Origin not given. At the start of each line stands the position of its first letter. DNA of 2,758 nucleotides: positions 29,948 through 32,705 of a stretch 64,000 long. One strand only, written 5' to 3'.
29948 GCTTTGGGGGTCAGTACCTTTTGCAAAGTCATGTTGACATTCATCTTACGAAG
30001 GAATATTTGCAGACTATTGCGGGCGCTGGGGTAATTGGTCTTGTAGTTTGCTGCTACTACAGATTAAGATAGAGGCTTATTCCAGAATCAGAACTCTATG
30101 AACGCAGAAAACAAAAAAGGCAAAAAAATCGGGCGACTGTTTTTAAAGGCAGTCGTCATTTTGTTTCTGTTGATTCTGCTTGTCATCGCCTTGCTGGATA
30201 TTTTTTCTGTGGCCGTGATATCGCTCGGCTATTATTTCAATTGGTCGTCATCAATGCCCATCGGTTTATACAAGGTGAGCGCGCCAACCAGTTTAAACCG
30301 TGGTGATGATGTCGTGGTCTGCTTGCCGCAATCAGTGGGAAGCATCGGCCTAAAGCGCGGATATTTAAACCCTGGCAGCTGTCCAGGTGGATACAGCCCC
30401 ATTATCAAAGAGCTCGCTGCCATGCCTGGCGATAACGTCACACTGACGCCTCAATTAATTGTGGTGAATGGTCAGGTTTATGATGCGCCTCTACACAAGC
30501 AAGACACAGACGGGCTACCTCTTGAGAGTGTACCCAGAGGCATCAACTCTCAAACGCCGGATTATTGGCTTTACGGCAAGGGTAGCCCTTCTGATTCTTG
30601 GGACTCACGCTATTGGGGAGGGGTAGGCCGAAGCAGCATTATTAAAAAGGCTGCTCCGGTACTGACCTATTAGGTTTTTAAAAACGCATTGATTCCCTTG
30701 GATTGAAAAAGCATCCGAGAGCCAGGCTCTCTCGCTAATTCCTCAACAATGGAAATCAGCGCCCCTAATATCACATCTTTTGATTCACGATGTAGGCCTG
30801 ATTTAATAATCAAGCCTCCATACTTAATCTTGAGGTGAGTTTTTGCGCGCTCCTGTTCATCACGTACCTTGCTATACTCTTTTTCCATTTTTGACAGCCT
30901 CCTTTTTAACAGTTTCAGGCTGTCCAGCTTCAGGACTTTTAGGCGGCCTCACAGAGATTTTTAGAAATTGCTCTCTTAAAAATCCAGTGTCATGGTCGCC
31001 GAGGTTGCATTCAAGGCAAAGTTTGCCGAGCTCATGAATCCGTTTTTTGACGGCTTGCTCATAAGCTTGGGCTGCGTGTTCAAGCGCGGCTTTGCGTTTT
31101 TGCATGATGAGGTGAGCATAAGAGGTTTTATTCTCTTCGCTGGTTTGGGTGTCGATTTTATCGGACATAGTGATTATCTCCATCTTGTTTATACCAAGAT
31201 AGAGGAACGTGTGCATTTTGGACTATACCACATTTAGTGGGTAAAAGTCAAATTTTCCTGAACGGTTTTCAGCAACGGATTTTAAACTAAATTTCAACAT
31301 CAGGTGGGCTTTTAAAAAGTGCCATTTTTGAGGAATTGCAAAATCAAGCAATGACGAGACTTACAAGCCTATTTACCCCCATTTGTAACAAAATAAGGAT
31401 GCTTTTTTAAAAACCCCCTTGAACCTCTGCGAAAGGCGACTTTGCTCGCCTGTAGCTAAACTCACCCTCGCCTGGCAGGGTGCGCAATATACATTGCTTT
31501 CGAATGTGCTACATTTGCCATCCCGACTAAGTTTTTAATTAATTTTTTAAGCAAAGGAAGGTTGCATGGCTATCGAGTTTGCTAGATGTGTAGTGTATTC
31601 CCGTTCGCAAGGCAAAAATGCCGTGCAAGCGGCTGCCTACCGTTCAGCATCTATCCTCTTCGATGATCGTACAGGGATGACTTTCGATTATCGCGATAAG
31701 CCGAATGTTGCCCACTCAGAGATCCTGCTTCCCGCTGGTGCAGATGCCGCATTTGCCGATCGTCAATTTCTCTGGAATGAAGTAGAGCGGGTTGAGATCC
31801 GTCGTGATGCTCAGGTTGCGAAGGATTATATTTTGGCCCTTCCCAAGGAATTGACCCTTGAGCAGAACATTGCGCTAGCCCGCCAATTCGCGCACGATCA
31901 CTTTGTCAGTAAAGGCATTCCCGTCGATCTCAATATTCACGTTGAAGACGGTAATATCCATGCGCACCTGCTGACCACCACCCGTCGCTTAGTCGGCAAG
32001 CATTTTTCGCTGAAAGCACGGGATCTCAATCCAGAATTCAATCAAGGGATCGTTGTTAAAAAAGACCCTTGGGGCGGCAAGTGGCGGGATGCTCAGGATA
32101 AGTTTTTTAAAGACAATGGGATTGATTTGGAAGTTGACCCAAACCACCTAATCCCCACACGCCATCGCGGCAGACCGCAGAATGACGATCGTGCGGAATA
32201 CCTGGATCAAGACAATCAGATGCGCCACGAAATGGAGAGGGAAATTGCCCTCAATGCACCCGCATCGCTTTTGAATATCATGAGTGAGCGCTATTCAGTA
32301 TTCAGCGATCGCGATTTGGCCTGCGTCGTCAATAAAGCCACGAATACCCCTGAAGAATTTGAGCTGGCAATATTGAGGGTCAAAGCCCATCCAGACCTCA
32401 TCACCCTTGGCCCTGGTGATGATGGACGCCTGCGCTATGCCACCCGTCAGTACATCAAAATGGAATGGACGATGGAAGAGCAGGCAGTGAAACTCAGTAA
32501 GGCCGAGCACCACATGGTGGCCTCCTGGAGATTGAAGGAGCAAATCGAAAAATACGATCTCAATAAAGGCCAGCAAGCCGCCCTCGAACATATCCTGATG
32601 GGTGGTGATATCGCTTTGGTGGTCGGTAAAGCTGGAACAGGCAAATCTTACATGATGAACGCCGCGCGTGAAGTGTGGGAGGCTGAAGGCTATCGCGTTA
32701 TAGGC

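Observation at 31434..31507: Candidate oriT with an RSF1010/Ti-like nick core on the minus strand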

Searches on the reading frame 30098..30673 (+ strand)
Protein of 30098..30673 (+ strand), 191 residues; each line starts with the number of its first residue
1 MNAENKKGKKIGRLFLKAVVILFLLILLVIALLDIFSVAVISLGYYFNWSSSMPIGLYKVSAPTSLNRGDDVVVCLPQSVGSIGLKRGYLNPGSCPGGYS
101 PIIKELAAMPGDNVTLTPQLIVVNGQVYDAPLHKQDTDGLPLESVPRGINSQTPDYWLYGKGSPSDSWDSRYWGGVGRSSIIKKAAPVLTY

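Call 5: search_protein_families(library=pfam, proteins=[window:30098-30673:+])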
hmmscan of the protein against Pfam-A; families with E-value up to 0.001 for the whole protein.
window:30098-30673:+ (191 aa): 1 family
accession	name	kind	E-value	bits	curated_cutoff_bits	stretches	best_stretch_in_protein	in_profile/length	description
PF10502.14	Peptidase_S26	-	1e-14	55.3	22.9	1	22-186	7-164/168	Signal peptidase, peptidase S26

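Call 40: search_protein_families(library=ncbifam, proteins=[window:30098-30673:+], max_evalue=0.01)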
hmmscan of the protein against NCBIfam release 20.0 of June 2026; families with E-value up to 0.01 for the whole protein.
window:30098-30673:+ (191 aa): 4 families
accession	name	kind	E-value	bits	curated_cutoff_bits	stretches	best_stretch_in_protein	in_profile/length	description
TIGR02771.1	TraF_Ti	equivalog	3.3e-38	130.9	100.25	1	22-191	3-171/171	conjugative transfer signal peptidase TraF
NF010412.0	PRK13838.1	subfamily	7.5e-29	100.4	186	1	24-191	10-175/177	conjugal transfer pilin processing protease TraF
NF010459.0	PRK13884.1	subfamily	5.3e-23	81.4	156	1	26-191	13-178/178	conjugal transfer peptidase TraF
TIGR02227.1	sigpep_I_bact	equivalog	1.1e-06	28.6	47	1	19-186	6-155/162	signal peptidase I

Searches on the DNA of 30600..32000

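Call 83: search_rna_families(source=window, start=30600, end=32000, threshold=evalue, max_evalue=1)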
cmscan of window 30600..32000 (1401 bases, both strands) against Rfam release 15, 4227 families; matches with E-value up to 1: 0.
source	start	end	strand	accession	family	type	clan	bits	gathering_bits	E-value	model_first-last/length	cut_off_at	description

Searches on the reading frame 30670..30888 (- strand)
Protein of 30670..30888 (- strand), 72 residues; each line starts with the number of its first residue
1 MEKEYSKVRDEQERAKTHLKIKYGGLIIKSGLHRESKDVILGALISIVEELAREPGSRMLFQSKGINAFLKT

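Call 5: search_protein_families(library=pfam, proteins=[window:30670-30888:-])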
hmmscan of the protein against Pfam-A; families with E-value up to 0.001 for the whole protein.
window:30670-30888:- (72 aa): 1 family
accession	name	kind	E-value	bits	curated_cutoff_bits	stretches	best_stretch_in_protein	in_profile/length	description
PF06412.16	TraD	-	1.6e-13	50.7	22.3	1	14-69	5-60/62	Conjugal transfer protein TraD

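Call 40: search_protein_families(library=ncbifam, proteins=[window:30670-30888:-], max_evalue=0.01)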
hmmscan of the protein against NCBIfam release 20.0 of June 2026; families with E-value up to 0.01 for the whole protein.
window:30670-30888:- (72 aa): 1 family
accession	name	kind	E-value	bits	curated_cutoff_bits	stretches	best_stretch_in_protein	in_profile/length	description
NF010421.0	PRK13847.1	subfamily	1.8e-07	31.3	117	1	14-69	11-66/71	type IV conjugative transfer system coupling protein TraD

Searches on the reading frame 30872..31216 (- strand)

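Call 5: search_protein_families(library=pfam, proteins=[window:30872-31216:-])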
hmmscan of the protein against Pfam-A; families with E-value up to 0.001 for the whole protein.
window:30872-31216:- (114 aa): 0 families

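Call 40: search_protein_families(library=ncbifam, proteins=[window:30872-31216:-], max_evalue=0.01)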
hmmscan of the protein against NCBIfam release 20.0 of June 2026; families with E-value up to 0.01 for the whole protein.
window:30872-31216:- (114 aa): 0 families

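Call 44: search_protein_families(library=pfam, alignment_id=A3, max_evalue=0.1)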
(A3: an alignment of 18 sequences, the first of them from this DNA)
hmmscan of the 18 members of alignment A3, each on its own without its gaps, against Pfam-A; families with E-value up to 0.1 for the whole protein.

A. member 1, seq(98 aa): 2 families
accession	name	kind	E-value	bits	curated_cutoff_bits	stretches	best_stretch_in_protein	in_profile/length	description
PF11819.13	CUPID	-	0.042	14.3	22.4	1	22-53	29-60/136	Cytohesin Ubiquitin Protein Inducing Domain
PF02027.23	RolB_RolC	-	0.054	13.5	23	1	26-89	21-77/189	RolB/RolC glucosidase family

B. families by the number of members that match (of 18 scanned): 18 families
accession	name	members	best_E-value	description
PF07820.17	TraC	4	0.0023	TraC-like protein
PF06412.16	TraD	3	0.00021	Conjugal transfer protein TraD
PF16533.10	SOAR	3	0.0051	STIM1 Orai1-activating region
PF20031.4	DUF6437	2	0.0089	Family of unknown function (DUF6437)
PF02027.23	RolB_RolC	2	0.054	RolB/RolC glucosidase family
PF12958.12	DUF3847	1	0.0096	Protein of unknown function (DUF3847)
PF10737.14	GerPC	1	0.01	Spore germination protein GerPC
PF11172.13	DUF2959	1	0.019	Protein of unknown function (DUF2959)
PF17095.10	CAMSAP_CC1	1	0.028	Spectrin-binding region of Ca2+-Calmodulin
PF11819.13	CUPID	1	0.042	Cytohesin Ubiquitin Protein Inducing Domain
PF11083.13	Relaxase_C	1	0.052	C-terminal helical hairpin domain from relaxase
PF12081.13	GldM_1st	1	0.06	GldM N-terminal domain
PF00171.27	Aldedh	1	0.061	Aldehyde dehydrogenase family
PF09388.15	SpoOE-like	1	0.062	Spo0E like sporulation regulatory protein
PF00831.28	Ribosomal_L29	1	0.067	Ribosomal L29 protein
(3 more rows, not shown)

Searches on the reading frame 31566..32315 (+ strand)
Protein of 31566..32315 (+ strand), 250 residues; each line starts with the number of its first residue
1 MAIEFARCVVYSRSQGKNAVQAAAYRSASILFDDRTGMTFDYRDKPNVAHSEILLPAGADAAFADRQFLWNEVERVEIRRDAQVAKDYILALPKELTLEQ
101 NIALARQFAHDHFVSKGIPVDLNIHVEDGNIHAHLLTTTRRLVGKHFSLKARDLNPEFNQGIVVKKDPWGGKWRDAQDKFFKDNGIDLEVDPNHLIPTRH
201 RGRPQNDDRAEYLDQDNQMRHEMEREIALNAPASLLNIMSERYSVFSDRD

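Call 38: search_solved_structures(query=window:31566-32315:+, max_evalue=1, show_alignments=2)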
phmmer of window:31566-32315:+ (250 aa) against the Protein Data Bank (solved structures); distinct sequences matched with E-value up to 1: 2.
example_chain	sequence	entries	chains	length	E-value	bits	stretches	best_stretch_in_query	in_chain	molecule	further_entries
4ht4_A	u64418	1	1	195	5e-30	108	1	11-192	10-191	Nicking enzyme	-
2ns6_A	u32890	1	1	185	7.1e-06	28.9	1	44-140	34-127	Mobilization protein A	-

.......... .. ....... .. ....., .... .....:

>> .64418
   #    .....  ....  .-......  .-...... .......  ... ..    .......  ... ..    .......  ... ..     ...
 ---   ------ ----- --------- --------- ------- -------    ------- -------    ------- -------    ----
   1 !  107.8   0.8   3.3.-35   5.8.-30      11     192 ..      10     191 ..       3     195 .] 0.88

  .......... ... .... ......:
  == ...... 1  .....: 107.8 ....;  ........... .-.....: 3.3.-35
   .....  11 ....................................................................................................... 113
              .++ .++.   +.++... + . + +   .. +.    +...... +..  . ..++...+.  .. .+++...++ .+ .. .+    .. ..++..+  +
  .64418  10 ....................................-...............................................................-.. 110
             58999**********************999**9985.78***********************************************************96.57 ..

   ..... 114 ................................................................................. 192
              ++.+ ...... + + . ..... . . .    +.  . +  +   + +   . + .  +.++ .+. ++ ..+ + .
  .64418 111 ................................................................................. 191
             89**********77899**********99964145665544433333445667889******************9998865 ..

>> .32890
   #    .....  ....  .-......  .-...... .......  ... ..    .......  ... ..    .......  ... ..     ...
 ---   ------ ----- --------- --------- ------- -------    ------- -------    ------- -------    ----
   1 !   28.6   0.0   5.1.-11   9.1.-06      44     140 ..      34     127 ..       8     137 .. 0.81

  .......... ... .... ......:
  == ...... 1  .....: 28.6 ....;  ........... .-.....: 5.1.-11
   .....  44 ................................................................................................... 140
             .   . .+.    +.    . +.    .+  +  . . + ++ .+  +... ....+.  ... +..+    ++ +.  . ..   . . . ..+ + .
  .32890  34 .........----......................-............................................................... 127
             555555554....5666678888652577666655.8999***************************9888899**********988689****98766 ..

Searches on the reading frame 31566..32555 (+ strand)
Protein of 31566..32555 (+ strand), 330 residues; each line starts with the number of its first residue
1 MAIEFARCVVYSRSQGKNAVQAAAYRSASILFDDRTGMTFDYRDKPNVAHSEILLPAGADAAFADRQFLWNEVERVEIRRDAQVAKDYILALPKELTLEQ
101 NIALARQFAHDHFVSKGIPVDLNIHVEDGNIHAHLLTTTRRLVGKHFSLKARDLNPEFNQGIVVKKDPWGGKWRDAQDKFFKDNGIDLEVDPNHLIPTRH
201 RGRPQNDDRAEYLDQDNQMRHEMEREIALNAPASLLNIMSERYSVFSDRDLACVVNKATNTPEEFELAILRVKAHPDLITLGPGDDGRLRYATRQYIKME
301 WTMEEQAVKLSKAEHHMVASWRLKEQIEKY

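Call 7: search_dna_similar(query=window:31566-32465:+, collection=plasmids, mode=protein, max_rows=40)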
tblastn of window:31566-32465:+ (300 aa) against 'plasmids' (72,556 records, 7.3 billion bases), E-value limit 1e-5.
Records with a match: 4175; places in all: 4379; records where one place covers at least 80% of the query: 1329.
Best place of each record, by identity: <60% 4175.
By first word of the organism name: Escherichia 471; Lactiplantibacillus 468; Rhizobium 354; Acinetobacter 320; Agrobacterium 283; Staphylococcus 275; Sinorhizobium 201; Lactococcus 92; Klebsiella 78; Pediococcus 78; and 209 more.
By predicted mobility (MOB-suite, as given by PLSDB): mobilizable 2209; conjugative 1449; non-mobilizable 517.
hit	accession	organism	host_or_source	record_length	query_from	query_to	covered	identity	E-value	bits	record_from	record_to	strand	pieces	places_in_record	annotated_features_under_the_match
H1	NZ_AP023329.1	Acetobacter aceti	-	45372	1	300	100%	37.8%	5e-40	155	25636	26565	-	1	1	none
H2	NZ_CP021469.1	Komagataeibacter europaeus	cell culture,food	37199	1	300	100%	37.8%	5e-40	155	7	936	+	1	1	traA: Ti-type conjugative transfer relaxase TraA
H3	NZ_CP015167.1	Acetobacter ascendens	single cell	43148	1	300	100%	37.5%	5e-40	155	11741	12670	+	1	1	traA: Ti-type conjugative transfer relaxase TraA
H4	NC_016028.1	Komagataeibacter medellinensis NBRC 3288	-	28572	1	300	100%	37.3%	3e-41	159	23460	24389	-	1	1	traA: Ti-type conjugative transfer relaxase TraA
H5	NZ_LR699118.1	Aquicella lusitana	Borehole HDN1, spa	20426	1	300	100%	37.2%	2e-46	174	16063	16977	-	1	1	traA: Ti-type conjugative transfer relaxase TraA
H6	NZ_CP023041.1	Komagataeibacter saccharivorans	vinegar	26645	1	300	100%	37.1%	1e-40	157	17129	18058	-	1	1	traA: Ti-type conjugative transfer relaxase TraA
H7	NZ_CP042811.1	Acetobacter oryzoeni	vinegar,vinegar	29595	1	300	100%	37.1%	2e-40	157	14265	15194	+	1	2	traA: Ti-type conjugative transfer relaxase TraA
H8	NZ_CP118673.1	Komagataeibacter nataicola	mixed culture,Kombucha tea culture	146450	1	300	100%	37.1%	5e-40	155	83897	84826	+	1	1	traA: Ti-type conjugative transfer relaxase TraA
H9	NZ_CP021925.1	Acetobacter pasteurianus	cell culture,food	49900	1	300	100%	37.1%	8e-40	155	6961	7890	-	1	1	traA: Ti-type conjugative transfer relaxase TraA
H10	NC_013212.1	Acetobacter pasteurianus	-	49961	1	300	100%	37.1%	8e-40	155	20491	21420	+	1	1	traA: Ti-type conjugative transfer relaxase TraA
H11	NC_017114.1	Acetobacter pasteurianus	-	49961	1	300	100%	37.1%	8e-40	155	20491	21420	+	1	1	traA: Ti-type conjugative transfer relaxase TraA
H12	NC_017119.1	Acetobacter pasteurianus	-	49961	1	300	100%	37.1%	8e-40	155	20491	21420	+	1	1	traA: Ti-type conjugative transfer relaxase TraA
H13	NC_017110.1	Acetobacter pasteurianus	-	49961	1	300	100%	37.1%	8e-40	155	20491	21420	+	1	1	traA: Ti-type conjugative transfer relaxase TraA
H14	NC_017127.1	Acetobacter pasteurianus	-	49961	1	300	100%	37.1%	8e-40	155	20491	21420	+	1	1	traA: Ti-type conjugative transfer relaxase TraA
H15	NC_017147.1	Acetobacter pasteurianus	-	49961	1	300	100%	37.1%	8e-40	155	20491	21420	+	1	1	traA: Ti-type conjugative transfer relaxase TraA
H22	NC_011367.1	Gluconacetobacter diazotrophicus PA1 5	-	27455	1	300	100%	37.0%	3e-44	167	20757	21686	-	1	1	traA: Ti-type conjugative transfer relaxase TraA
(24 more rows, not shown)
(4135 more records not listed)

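Call 11: find_homologous_proteins(query=window:31566-32555:+, max_evalue=1e-20)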
Query window:31566-32555:+ (330 aa): 61 proteins with E <= 1e-20 among 1773 candidates.
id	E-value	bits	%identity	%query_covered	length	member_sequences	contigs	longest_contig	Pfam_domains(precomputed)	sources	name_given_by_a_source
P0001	3.6e-92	327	63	70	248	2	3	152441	PF03389.22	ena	-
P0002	1.8e-85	305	48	98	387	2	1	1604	PF13604.13,PF03389.22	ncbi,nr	ncbi:MAG: MobA/MobL family protein, partial [Gammaproteobacteria bacterium]|nr:MobA/MobL family prot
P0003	6.8e-82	293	50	85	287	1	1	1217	PF03389.22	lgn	-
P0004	1.8e-78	282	47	91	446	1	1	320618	PF13604.13,PF13245.13,PF03389.22,PF13401.13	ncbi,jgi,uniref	ncbi:MobA/MobL family protein [Legionella sp. W05-934-2]|jgi:Ti-type conjugative transfer relaxase T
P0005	1.0e-77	280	46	91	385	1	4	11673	PF13604.13,PF03389.22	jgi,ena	-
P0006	5.8e-77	277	44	96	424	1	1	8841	PF13604.13,PF13245.13,PF03389.22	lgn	-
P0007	9.2e-73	263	47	90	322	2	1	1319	PF03389.22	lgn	-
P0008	1.7e-70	256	44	90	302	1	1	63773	PF03389.22,PF03432.21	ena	-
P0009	2.6e-69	252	49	79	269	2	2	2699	PF03389.22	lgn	-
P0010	1.6e-66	243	49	74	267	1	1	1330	PF03389.22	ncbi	ncbi:MAG: MobA/MobL family protein, partial [Legionella sp.]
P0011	1.6e-60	223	48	69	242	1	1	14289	PF03389.22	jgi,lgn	-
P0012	1.8e-46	177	36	96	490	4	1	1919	PF13604.13,PF13245.13,PF03389.22,PF22232.3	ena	-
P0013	4.4e-46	176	42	61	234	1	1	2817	PF03389.22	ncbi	-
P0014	1.3e-45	174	48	56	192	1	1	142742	PF03389.22,PF03432.21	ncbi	-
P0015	1.4e-39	154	37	84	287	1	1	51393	PF03389.22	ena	-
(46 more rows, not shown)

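Call 14: find_related_loci(query=A1, collection=genome_contigs, flank=6000)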
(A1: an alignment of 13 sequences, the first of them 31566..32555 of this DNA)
Query A1 (330 aa) in genome_contigs; peptide patterns used: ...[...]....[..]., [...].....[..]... (x = any residue, [..] = any of these).
106 stretches matched a pattern; 66 encode a relative of the query (tblastn E <= 1e-3); 66 distinct loci.
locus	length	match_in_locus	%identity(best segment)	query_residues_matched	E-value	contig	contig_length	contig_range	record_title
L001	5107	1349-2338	96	1-330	0e+0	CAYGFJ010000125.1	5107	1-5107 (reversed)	MAG TPA_asm: uncultured Francisellaceae bacterium isolate ERP113451_co1_193 genome assembly, contig: NODE_23069_length_5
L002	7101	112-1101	73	1-330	2e-166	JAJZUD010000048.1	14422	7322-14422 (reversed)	MAG: Proteobacteria bacterium isolate SKS4.bin17 NODE_6307_length_14422_cov_1.985869, whole genome shotgun sequence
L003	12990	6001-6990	99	1-330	0e+0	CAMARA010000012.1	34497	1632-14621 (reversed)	MAG: Francisella tularensis subsp. holarctica isolate MaE-09apr19-87 genome assembly, contig: MaE-09apr19-C1117, whole g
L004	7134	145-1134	58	1-330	1e-134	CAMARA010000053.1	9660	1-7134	MAG: Francisella tularensis subsp. holarctica isolate MaE-09apr19-87 genome assembly, contig: MaE-09apr19-C12363, whole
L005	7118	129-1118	58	1-330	3e-134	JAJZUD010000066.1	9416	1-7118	MAG: Proteobacteria bacterium isolate SKS4.bin17 NODE_11462_length_9416_cov_1.677253, whole genome shotgun sequence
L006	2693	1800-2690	58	1-297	7e-122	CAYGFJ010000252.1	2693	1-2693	MAG TPA_asm: uncultured Francisellaceae bacterium isolate ERP113451_co1_193 genome assembly, contig: NODE_64164_length_2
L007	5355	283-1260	50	1-320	7e-103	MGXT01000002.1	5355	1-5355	MAG: Gammaproteobacteria bacterium RIFCSPHIGHO2_12_FULL_35_23 rifcsphigho2_12_scaffold_117573, whole genome shotgun sequ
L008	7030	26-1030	50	1-330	2e-101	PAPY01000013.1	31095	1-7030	MAG: Legionellales bacterium isolate SP151 MHASMcontig_144869, whole genome shotgun sequence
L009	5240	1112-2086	50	1-325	9e-102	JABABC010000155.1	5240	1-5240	MAG: Coxiellaceae bacterium isolate bin34o c_000001461284, whole genome shotgun sequence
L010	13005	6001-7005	49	1-330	5e-98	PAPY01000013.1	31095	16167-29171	MAG: Legionellales bacterium isolate SP151 MHASMcontig_144869, whole genome shotgun sequence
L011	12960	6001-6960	51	1-319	8e-98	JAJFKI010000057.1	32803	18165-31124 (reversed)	MAG: Gammaproteobacteria bacterium isolate OFTM187 OFTM187_56, whole genome shotgun sequence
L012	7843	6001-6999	48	1-327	1e-97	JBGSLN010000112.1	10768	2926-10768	MAG: Gammaproteobacteria bacterium isolate JTS-AC206 k141_3005551, whole genome shotgun sequence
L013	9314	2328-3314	48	1-323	4e-95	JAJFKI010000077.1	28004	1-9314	MAG: Gammaproteobacteria bacterium isolate OFTM187 OFTM187_76, whole genome shotgun sequence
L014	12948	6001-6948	49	1-310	6e-93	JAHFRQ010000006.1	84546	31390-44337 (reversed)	MAG: Gammaproteobacteria bacterium isolate nzgw578 NODE_142_length_84547_cov_5.451567, whole genome shotgun sequence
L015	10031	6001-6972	49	1-318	2e-92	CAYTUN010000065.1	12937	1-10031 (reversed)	MAG TPA_asm: uncultured Gammaproteobacteria bacterium isolate SRP242652_co2_14 genome assembly, contig: NODE_5318_length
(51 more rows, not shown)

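Call 62: get_annotated_region(hit=H5, flank=1500)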
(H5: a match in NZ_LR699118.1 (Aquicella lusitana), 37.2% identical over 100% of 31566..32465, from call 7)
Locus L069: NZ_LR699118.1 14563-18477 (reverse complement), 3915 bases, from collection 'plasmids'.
description: Aquicella lusitana strain SGT-39 plasmid 5
organism: Aquicella lusitana (NCBI taxid 254246)
taxonomy: Bacteria; Pseudomonadota; Gammaproteobacteria; Legionellales; Coxiellaceae; Aquicella; Aquicella lusitana
host: -; source: Borehole HDN1, spa; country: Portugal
typing (MOB-suite, as given by PLSDB): non-mobilizable
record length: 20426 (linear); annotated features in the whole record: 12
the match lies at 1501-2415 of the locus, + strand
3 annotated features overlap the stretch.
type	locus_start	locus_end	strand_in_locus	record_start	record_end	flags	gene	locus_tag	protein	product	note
CDS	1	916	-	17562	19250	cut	-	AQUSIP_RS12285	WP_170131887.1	type IV secretion system DNA-binding domain-containing protein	-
CDS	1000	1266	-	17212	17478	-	-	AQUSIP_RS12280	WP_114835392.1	mobilization protein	-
CDS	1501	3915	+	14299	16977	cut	traA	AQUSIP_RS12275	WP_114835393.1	Ti-type conjugative transfer relaxase TraA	-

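Call 63: get_annotated_region(hit=H22, flank=1500)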
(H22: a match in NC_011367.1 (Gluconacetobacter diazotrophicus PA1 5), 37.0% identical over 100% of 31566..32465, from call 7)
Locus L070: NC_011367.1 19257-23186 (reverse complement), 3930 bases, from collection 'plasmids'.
description: Gluconacetobacter diazotrophicus PA1 5 plasmid pGDIA01, complete sequence
organism: Gluconacetobacter diazotrophicus PA1 5 (NCBI taxid 272568)
taxonomy: Bacteria; Pseudomonadota; Alphaproteobacteria; Rhodospirillales; Acetobacteraceae; Gluconacetobacter; Gluconacetobacter diazotrophicus; Gluconacetobacter diazotrophicus PA1 5
host: -; source: -; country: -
typing (MOB-suite, as given by PLSDB): mobilizable; relaxase MOBQ
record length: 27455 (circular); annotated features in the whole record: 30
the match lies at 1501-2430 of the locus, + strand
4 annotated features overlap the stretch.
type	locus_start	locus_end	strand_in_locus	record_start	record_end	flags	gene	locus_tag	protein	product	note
CDS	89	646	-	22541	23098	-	-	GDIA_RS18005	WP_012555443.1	MucR family transcriptional regulator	-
CDS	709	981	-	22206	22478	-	-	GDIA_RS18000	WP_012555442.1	conjugal transfer protein TraD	-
CDS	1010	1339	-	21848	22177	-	-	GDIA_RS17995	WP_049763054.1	conjugal transfer protein TraD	-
CDS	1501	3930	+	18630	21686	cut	traA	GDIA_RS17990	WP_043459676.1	Ti-type conjugative transfer relaxase TraA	-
